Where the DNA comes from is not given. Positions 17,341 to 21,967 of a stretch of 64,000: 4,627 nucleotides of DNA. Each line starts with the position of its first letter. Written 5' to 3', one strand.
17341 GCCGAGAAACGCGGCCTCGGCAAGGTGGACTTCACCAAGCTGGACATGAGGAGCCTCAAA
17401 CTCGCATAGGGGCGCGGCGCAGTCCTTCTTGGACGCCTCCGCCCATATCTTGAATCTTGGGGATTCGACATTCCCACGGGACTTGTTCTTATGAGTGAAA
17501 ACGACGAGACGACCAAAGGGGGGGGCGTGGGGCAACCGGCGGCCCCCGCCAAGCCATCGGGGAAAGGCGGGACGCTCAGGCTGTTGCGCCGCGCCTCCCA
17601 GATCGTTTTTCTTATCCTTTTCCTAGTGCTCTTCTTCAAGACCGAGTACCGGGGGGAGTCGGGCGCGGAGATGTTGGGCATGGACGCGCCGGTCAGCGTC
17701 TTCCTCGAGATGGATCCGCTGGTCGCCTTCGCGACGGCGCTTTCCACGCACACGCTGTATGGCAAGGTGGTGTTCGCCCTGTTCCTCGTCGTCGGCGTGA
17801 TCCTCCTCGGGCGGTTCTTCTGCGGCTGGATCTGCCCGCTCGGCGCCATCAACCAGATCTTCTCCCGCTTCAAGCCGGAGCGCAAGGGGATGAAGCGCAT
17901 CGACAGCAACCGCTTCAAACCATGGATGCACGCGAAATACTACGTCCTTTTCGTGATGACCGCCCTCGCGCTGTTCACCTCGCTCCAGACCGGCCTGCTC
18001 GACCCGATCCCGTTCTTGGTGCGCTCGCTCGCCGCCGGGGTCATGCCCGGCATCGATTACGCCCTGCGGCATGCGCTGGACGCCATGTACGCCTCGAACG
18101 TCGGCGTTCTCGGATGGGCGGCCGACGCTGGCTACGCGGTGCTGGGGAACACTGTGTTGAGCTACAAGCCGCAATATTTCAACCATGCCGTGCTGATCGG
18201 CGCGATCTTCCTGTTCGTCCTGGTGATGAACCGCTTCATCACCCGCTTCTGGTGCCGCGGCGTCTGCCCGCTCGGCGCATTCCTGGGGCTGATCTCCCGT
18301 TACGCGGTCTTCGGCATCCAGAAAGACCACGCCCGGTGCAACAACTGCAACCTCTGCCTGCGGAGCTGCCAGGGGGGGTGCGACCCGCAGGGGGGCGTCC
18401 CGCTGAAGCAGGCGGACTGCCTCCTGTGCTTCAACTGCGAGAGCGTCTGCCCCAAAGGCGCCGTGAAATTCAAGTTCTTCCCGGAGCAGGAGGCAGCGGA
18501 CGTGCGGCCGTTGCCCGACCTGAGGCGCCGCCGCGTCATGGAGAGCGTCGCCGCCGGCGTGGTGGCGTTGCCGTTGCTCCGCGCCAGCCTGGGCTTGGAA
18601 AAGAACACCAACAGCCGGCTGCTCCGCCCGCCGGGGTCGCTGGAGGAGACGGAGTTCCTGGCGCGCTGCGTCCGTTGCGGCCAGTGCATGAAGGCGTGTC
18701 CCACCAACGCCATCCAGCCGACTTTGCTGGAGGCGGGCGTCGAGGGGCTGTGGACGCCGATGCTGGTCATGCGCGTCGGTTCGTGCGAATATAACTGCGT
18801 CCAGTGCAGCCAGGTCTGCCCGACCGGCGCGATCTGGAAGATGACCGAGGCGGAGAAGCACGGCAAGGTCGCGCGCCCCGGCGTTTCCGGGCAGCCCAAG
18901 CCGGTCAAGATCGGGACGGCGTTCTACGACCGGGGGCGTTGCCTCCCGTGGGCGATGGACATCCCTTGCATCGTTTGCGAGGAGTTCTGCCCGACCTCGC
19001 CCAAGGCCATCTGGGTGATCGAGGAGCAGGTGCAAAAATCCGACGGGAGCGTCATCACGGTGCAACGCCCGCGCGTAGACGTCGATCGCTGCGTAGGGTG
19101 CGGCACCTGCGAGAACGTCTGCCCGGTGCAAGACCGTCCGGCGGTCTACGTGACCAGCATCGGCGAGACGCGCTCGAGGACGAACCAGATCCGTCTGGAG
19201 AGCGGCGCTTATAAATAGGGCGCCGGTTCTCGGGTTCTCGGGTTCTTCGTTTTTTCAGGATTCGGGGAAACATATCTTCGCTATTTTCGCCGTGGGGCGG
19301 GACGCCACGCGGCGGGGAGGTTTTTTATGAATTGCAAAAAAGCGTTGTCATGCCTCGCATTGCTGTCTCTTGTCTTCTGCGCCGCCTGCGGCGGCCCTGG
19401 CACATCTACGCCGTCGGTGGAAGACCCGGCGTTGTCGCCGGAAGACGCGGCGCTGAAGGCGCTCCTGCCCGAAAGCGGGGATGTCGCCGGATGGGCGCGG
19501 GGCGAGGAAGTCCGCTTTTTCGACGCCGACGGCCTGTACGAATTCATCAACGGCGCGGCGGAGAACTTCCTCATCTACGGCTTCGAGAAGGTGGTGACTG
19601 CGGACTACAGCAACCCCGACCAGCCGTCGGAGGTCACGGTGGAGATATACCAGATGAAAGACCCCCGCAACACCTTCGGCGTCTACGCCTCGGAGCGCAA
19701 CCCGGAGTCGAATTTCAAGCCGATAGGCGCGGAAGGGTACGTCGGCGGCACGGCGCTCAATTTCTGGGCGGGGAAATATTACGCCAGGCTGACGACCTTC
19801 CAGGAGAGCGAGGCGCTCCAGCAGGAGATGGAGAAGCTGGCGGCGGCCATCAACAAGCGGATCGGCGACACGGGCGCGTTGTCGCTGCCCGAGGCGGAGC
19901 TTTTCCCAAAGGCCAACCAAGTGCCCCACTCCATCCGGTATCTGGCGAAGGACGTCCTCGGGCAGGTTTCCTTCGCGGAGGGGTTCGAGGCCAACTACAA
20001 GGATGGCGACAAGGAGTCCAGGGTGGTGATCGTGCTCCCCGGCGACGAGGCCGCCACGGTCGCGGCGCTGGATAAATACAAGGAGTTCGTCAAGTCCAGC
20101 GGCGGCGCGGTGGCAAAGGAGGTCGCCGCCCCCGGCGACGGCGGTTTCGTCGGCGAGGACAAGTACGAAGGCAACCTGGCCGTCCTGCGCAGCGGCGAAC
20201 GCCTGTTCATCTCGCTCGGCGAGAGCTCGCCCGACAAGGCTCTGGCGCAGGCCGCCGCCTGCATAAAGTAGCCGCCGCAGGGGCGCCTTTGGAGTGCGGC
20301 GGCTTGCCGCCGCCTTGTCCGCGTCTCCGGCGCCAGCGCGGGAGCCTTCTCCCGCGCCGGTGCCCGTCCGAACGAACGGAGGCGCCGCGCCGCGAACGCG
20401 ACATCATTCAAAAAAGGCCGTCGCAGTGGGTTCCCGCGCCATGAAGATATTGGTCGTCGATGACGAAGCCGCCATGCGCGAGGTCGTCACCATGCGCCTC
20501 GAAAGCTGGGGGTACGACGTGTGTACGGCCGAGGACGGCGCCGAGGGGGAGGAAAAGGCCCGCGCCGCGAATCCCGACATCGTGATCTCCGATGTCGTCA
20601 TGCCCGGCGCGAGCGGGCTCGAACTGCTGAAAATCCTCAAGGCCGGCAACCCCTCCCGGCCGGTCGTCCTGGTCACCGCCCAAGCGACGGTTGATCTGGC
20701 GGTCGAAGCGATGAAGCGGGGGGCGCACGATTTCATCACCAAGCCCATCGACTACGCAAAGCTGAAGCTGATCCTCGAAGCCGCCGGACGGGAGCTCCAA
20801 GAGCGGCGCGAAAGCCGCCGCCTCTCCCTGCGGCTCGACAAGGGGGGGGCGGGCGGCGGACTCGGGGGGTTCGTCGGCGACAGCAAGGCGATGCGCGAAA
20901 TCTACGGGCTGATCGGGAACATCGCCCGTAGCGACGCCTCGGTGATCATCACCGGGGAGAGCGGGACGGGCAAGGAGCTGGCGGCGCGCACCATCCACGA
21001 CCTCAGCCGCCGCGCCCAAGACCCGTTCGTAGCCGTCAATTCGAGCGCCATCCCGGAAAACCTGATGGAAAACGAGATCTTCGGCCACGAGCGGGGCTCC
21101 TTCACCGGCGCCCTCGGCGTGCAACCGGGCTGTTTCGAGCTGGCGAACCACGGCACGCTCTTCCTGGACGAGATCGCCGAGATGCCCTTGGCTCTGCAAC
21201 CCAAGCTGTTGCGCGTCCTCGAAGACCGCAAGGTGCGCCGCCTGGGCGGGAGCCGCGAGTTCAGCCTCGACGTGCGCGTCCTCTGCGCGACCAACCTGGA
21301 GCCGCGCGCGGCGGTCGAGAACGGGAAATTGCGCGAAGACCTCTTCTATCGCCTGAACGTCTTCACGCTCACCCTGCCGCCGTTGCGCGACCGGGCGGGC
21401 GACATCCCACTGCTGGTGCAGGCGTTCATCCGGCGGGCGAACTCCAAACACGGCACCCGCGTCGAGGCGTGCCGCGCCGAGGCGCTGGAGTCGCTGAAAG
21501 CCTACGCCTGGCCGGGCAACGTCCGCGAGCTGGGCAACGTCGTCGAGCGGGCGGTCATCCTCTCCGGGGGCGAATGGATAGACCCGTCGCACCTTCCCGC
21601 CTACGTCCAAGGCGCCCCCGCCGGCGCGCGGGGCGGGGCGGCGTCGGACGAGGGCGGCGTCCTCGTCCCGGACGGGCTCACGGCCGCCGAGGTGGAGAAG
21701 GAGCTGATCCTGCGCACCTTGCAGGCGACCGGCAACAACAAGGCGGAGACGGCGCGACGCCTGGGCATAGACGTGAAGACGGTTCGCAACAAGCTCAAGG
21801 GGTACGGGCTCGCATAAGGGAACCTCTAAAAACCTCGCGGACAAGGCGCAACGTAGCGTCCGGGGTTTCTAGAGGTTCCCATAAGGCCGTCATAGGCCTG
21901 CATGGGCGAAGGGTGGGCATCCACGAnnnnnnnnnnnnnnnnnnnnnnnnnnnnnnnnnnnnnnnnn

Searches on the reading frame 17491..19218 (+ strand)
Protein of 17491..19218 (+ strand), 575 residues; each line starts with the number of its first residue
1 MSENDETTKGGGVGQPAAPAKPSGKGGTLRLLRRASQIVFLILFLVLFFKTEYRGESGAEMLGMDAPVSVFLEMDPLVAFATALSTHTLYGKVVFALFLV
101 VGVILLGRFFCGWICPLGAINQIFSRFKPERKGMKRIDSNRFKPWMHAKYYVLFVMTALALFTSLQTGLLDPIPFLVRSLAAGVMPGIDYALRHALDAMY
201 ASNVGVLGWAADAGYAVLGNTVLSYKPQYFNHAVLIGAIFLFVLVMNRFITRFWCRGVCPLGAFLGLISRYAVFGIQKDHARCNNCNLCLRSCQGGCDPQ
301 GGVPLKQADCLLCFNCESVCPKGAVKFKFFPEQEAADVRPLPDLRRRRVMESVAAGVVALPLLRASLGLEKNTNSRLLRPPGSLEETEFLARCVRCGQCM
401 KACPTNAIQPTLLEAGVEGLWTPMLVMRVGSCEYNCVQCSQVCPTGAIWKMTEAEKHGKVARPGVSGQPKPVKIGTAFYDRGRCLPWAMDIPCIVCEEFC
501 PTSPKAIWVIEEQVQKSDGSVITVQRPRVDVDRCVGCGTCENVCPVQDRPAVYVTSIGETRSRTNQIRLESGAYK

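Call 28: search_protein_families(library=pfam, proteins=[window:17491-19218:+], max_evalue=0.00001)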
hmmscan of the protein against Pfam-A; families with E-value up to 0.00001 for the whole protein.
window:17491-19218:+ (575 aa): 10 families
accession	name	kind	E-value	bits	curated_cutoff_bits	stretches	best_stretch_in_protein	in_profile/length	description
PF12838.12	Fer4_7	-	3.1e-16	60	27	2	392-447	1-52/52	4Fe-4S dicluster domain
PF00037.32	Fer4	-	3.5e-16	58.7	21.1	2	392-409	7-24/24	4Fe-4S binding domain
PF12801.12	Fer4_5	-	1.5e-13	50.9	22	1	93-128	6-42/48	4Fe-4S binding domain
PF13187.11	Fer4_9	-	2.3e-13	50.4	27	1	392-448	1-52/52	4Fe-4S dicluster domain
PF12837.12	Fer4_6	-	1.7e-12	47.1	25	0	527-547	2-22/24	4Fe-4S binding domain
PF13484.11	Fer4_16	-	1e-11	45.9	30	0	392-411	1-20/66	4Fe-4S double cluster binding domain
PF13237.11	Fer4_10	-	8.2e-11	42.1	25.5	0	391-409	7-27/53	4Fe-4S dicluster domain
PF14697.11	Fer4_21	-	4.9e-09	36.6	35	0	491-548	9-55/59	4Fe-4S dicluster domain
PF12797.12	Fer4_2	-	2.2e-07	30.9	24.5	1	526-546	2-22/22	4Fe-4S binding domain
PF25160.1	LdpA_Fe-S-bd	-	3.7e-06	27.1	27.6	0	496-547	9-41/49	LdpA Fe-S cluster-binding domain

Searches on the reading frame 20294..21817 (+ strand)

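Call 27: search_protein_families(library=pfam, proteins=[window:20294-21817:+], max_evalue=0.00001)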
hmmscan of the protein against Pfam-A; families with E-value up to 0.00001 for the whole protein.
window:20294-21817:+ (507 aa): 7 families
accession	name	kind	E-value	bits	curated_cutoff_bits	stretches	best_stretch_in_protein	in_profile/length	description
PF00158.32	Sigma54_activat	-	7.2e-65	218.2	20.2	1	194-359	2-167/168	Sigma-54 interaction domain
PF00072.30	Response_reg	-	3.6e-29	101.6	30.2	1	52-160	1-109/111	Response regulator receiver domain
PF25601.1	AAA_lid_14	-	4.4e-27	94.2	27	1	365-443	1-79/87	AAA+ ATPase lid domain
PF14532.12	Sigma54_activ_2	-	6.9e-18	65.6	25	1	194-364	1-138/138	Sigma-54 interaction domain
PF02954.25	HTH_8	-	2.1e-12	47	22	1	465-504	3-42/42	Bacterial regulatory protein, Fis family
PF01078.27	Mg_chelatase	-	2.8e-07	30.6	20.3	1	216-342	24-165/207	Magnesium chelatase, subunit ChlI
PF07728.20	AAA_5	-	6.4e-07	29.9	22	1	217-337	2-125/139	AAA domain (dynein-related subfamily)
